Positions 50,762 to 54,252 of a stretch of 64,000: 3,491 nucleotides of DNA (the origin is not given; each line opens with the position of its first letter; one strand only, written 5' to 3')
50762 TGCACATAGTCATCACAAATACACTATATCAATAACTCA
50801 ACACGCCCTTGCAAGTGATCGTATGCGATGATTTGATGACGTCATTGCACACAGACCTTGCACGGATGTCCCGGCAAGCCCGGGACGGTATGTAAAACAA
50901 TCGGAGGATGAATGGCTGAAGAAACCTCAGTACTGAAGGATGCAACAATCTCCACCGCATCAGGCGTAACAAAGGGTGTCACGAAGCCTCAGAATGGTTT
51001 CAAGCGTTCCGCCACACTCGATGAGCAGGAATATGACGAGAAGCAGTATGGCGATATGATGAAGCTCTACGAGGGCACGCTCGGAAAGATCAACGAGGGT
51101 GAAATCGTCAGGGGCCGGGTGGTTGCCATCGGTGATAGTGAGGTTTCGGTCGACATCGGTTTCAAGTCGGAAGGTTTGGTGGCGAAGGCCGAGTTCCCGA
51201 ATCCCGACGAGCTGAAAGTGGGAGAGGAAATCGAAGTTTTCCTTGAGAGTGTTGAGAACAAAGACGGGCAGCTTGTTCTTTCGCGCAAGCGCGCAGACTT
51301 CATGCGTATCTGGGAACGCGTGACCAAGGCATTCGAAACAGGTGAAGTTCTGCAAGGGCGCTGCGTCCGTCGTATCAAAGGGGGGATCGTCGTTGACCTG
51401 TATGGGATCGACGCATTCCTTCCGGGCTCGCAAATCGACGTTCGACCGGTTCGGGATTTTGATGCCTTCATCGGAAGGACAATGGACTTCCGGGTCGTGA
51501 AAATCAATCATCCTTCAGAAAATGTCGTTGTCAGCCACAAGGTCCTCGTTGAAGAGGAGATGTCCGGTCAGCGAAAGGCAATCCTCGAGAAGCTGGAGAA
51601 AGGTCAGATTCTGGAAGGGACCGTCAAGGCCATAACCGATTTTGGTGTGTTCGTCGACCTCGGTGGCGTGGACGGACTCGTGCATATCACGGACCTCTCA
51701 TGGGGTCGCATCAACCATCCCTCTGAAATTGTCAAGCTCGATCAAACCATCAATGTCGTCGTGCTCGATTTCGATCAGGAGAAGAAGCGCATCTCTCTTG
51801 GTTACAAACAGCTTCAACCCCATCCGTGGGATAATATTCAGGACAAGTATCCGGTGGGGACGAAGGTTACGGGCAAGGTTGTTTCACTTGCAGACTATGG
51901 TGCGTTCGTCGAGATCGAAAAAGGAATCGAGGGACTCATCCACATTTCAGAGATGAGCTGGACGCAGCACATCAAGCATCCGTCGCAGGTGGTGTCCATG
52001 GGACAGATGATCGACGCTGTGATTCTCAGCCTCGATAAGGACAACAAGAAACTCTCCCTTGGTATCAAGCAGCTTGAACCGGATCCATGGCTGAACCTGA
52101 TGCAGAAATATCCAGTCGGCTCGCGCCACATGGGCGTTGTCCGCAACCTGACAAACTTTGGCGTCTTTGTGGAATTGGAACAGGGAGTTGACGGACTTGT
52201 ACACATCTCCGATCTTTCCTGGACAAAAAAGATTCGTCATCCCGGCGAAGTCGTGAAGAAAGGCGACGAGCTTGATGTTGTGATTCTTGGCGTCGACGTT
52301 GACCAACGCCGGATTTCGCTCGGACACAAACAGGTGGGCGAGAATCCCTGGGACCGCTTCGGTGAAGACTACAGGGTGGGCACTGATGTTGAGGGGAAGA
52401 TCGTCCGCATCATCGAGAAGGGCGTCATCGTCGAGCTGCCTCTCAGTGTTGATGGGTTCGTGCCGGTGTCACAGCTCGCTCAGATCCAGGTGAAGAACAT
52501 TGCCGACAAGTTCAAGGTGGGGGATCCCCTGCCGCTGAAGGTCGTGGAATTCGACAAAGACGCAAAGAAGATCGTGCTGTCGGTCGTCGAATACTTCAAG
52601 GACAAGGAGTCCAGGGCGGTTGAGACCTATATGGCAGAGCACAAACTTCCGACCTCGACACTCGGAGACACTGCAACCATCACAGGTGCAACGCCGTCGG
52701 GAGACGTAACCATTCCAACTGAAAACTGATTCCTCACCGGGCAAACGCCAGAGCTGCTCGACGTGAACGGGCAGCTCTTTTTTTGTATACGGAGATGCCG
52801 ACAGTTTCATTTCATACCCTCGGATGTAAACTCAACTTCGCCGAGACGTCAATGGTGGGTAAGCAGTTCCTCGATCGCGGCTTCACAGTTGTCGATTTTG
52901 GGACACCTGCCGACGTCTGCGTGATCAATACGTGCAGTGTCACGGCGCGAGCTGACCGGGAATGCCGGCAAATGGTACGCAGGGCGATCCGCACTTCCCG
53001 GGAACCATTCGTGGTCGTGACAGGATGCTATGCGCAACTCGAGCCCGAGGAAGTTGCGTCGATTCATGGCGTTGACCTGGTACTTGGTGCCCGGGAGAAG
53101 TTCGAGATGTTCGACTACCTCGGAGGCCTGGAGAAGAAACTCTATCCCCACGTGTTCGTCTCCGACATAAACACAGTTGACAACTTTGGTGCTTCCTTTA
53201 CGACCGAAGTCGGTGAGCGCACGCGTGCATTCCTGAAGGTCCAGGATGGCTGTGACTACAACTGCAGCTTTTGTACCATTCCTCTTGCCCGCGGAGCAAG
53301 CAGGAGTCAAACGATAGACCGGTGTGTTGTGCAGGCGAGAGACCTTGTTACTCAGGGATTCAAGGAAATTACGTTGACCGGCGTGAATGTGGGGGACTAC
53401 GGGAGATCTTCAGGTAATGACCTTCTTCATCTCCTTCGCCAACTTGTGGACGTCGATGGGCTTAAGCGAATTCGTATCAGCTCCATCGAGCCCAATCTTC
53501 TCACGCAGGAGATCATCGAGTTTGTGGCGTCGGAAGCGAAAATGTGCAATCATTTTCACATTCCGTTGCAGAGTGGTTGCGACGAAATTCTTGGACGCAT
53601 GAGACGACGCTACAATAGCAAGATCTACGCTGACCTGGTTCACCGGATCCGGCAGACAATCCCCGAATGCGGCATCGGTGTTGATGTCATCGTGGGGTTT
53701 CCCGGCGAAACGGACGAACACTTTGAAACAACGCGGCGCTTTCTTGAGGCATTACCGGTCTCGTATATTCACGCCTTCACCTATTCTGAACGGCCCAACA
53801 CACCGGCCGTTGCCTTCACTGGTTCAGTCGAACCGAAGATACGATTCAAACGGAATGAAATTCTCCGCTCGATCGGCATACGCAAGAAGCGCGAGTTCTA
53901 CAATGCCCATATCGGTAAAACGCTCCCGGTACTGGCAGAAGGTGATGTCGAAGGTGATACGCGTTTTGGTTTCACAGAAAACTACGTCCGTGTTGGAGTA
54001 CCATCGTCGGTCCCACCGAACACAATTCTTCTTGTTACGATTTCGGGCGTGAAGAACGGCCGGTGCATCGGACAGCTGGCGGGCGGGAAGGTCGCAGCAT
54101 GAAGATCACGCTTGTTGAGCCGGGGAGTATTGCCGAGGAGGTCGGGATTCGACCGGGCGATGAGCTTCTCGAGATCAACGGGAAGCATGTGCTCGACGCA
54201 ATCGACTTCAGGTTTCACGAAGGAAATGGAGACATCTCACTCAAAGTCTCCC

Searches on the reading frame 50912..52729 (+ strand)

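Call 87: search_protein_families(library=pfam, proteins=[window:50912-52729:+], max_evalue=0.001)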
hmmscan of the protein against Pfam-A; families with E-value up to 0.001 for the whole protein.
window:50912-52729:+ (605 aa): 5 families
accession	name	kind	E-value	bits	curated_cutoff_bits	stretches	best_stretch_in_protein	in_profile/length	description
PF00575.29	S1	-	1.5e-94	310.9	22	6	227-299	1-74/74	S1 RNA binding domain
PF23459.1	S1_RRP5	-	1.9e-28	99.2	27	3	403-464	4-64/72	RRP5 S1 domain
PF21710.3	Spt6_S1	-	4.7e-13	49.7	27.5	0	322-383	23-84/91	Spt6, S1/OB domain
PF13509.12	S1_2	-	3e-09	37.3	21.8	0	63-111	2-48/61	S1 domain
PF17092.11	PCB_OB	-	4.7e-05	24.6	27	0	399-452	28-91/111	Penicillin-binding protein OB-like domain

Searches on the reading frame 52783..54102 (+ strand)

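Call 92: search_protein_families(library=pfam, proteins=[window:52783-54102:+], max_evalue=0.001)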
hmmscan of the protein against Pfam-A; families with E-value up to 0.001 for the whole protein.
window:52783-54102:+ (439 aa): 2 families
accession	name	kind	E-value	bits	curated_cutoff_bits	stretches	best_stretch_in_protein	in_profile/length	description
PF00919.26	UPF0004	-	1.3e-23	83.3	27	1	8-102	2-98/98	Uncharacterized protein family UPF0004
PF04055.27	Radical_SAM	-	1.9e-23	83.9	29.5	1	152-321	2-166/166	Radical SAM superfamily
